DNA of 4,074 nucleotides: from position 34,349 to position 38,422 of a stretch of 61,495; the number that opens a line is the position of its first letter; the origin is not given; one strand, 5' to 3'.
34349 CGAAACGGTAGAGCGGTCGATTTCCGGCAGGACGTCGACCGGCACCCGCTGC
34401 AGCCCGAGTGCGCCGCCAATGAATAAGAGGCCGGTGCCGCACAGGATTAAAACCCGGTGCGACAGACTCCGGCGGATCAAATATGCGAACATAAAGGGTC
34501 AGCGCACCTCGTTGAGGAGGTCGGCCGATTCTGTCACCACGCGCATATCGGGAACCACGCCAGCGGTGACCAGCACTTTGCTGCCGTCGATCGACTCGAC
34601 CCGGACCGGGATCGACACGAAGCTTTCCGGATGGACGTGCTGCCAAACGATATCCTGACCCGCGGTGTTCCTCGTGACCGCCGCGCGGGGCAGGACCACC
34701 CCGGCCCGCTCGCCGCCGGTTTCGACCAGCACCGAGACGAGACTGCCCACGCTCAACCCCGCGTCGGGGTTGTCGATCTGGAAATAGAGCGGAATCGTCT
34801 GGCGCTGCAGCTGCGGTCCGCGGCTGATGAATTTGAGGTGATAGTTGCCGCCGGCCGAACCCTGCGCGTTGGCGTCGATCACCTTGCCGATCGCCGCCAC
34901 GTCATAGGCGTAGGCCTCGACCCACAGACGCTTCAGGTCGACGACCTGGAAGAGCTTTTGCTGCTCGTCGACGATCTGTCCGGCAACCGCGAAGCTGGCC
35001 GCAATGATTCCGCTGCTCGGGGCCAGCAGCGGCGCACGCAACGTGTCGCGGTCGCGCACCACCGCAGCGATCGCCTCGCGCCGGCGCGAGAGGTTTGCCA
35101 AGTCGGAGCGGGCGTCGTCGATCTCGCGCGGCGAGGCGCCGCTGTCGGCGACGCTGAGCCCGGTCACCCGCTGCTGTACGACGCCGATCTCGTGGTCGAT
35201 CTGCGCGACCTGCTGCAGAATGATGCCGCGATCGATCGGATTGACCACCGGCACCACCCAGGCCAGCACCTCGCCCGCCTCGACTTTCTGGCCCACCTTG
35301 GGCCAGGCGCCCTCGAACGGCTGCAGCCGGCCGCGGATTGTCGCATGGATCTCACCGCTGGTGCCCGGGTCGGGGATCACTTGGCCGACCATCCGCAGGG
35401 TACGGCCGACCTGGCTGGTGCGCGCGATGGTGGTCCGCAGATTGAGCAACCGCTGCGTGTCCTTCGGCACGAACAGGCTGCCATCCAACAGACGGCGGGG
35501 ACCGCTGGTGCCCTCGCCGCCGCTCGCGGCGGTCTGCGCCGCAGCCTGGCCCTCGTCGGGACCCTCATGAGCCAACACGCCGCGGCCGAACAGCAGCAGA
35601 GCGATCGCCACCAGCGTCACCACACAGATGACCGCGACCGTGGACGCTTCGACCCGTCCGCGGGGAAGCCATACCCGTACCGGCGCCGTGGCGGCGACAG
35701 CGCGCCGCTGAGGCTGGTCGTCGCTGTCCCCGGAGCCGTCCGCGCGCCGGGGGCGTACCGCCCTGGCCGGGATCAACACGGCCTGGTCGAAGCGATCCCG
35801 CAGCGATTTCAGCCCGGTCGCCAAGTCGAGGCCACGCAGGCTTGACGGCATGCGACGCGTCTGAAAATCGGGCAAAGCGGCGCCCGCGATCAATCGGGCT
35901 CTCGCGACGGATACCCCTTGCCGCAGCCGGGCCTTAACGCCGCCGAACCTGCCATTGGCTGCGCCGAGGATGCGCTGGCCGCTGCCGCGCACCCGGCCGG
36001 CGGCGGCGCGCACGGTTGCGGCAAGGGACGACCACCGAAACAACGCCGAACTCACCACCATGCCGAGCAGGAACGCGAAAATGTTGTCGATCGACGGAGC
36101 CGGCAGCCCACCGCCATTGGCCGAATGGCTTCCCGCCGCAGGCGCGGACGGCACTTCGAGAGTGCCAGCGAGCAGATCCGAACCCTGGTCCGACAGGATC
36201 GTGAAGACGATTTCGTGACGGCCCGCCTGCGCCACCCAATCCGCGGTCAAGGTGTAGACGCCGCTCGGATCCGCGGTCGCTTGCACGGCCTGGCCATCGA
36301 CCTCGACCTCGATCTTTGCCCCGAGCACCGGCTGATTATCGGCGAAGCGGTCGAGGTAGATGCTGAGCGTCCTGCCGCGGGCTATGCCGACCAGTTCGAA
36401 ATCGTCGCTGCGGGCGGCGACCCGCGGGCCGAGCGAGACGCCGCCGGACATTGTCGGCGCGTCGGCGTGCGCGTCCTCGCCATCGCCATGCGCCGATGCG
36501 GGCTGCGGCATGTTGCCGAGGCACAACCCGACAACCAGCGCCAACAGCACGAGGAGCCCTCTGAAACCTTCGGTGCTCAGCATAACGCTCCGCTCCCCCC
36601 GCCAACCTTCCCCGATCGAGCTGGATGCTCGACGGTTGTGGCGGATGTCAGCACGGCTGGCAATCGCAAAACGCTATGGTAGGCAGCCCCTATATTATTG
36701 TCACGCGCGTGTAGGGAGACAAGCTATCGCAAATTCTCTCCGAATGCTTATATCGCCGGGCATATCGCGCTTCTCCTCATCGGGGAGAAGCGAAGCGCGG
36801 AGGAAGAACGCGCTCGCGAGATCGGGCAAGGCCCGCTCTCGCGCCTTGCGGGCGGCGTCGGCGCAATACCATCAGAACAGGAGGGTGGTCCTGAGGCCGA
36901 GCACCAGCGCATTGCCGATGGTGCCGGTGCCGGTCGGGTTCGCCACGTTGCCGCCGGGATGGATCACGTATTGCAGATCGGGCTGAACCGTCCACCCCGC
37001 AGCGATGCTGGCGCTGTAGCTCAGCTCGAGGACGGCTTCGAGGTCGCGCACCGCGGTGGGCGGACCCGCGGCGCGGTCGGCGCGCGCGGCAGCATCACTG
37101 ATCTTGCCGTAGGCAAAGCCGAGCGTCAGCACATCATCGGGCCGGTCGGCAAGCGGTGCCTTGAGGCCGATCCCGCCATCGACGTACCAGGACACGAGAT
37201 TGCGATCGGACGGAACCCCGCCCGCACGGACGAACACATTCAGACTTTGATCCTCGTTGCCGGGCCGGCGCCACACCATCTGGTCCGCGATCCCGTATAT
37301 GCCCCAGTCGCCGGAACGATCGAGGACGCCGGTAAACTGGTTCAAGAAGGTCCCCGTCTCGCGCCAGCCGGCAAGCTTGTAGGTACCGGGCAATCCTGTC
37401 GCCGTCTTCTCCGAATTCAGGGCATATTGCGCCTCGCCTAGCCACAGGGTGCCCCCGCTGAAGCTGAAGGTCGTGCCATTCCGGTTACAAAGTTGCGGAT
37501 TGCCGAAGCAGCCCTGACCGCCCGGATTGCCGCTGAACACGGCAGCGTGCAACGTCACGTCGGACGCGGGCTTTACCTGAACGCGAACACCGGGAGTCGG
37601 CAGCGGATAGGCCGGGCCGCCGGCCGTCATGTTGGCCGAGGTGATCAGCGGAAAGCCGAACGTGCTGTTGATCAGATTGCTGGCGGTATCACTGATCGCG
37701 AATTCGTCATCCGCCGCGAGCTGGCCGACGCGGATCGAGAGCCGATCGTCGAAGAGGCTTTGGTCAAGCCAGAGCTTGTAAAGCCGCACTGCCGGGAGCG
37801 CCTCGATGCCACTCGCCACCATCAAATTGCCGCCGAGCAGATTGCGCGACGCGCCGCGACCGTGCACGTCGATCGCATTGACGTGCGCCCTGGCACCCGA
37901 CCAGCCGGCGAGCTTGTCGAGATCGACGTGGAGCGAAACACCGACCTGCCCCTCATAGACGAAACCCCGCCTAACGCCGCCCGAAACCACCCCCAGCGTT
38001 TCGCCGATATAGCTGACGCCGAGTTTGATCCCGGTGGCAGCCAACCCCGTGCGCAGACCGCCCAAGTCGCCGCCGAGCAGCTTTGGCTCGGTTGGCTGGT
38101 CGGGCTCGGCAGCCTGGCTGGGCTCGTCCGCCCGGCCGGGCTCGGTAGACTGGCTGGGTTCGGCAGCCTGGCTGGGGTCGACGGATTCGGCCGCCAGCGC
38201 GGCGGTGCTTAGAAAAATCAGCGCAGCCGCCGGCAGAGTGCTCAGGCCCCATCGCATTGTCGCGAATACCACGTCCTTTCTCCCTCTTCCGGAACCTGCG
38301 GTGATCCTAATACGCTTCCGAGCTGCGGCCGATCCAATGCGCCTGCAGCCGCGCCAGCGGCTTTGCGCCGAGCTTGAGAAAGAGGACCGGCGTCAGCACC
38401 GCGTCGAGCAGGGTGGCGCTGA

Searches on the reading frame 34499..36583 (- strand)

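Call 23: search_protein_families(library=pfam, proteins=[window:34499-36583:-], max_evalue=0.001)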
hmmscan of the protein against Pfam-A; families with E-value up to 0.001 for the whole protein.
window:34499-36583:- (694 aa): 2 families
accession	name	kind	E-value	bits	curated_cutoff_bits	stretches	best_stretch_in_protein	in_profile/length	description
PF16576.10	HlyD_D23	-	8.6e-13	48.5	30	1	392-608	2-206/214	Barrel-sandwich domain of CusB or HlyD membrane-fusion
PF13437.12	HlyD_3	-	8.9e-10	39.7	22.2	1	519-609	2-102/106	HlyD family secretion protein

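Call 71: search_protein_families(library=ncbifam, proteins=[window:34499-36583:-], max_evalue=0.001)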
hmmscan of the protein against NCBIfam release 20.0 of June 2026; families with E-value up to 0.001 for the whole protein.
window:34499-36583:- (694 aa): 5 families
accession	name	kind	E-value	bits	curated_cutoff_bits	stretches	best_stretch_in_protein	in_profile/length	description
TIGR01730.1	RND_mfp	subfamily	6.3e-20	71.4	94.9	1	389-690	8-313/322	efflux RND transporter periplasmic adaptor subunit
TIGR00999.1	8a0102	subfamily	2.9e-16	59.4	319.3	1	431-690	1-270/271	CzcB/NccB family metal efflux transporter periplasmic adaptor subunit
NF008589.1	PRK11556.1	equivalog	0.00033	19.7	391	0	596-692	286-381/392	MdtA/MuxA family multidrug efflux RND transporter periplasmic adaptor subunit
NF002939.0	PRK03598.1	equivalog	0.00047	19.4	393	1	474-560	167-248/332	secretion protein HlyD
TIGR02828.1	TIGR02828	hypoth_equivalog_domain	0.00097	19.1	154.4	0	624-684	129-187/188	putative membrane fusion protein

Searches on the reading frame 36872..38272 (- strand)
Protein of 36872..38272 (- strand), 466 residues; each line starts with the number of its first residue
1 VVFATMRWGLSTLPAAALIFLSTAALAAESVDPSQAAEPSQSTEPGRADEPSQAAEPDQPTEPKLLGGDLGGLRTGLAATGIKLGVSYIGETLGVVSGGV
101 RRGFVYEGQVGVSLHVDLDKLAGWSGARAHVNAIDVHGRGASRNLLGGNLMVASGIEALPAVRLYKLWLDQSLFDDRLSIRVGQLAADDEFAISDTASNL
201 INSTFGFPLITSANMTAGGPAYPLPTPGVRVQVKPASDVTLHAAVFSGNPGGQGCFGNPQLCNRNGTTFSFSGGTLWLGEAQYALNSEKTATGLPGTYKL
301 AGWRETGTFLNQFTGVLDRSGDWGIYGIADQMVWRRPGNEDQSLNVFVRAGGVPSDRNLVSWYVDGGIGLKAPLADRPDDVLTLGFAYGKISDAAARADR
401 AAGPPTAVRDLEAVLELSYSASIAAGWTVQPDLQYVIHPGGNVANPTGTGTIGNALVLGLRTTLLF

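Call 23: search_protein_families(library=pfam, proteins=[window:36872-38272:-], max_evalue=0.001)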
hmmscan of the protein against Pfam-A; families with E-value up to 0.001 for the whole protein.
window:36872-38272:- (466 aa): 1 family
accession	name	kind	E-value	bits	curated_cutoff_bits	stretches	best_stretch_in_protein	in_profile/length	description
PF04966.18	OprB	-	9.1e-86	289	22.9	1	102-466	2-372/372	Carbohydrate-selective porin, OprB family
